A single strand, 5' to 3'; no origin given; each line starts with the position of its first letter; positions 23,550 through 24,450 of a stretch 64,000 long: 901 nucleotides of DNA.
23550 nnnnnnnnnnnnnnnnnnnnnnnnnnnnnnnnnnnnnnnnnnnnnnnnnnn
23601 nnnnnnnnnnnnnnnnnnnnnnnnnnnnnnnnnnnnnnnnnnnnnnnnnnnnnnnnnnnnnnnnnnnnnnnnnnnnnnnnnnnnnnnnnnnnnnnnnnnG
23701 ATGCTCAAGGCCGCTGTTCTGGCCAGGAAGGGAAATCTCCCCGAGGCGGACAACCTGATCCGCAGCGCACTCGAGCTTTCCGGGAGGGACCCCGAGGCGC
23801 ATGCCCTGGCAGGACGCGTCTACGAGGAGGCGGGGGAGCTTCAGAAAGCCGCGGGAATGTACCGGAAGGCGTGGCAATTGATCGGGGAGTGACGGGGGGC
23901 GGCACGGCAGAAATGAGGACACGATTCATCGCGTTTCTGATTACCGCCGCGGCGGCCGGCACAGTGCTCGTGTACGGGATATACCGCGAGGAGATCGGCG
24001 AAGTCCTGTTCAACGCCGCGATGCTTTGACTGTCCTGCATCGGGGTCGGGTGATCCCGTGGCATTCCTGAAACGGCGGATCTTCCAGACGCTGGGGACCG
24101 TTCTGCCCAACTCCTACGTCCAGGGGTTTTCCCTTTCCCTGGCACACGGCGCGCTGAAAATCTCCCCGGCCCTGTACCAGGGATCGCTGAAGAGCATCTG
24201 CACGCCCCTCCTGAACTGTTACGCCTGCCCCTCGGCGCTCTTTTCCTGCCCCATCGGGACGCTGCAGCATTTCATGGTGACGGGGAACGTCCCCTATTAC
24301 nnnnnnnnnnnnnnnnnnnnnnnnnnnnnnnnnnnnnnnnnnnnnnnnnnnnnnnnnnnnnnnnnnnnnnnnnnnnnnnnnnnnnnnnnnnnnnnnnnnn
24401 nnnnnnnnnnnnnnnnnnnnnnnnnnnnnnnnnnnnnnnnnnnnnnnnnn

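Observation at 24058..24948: NapH-like membrane polyferredoxin without a NapA/NapG partner, embedded among multihaem cytochromes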

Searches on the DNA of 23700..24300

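Call 84: search_rna_families(source=window, start=23700, end=24300, threshold=evalue, max_evalue=10)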
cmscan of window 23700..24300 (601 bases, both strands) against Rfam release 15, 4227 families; matches with E-value up to 10: 2.
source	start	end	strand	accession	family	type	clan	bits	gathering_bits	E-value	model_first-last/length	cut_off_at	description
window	23761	23882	+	RF02250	Six3os1_5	Gene; lncRNA;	-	11.6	50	0.66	1-272/272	no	Six3os1 conserved region 5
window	23908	24012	+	RF00567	SNORD17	Gene; snRNA; snoRNA; CD-box;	-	11.3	45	2.8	1-238/238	no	Small nucleolar RNA SNORD17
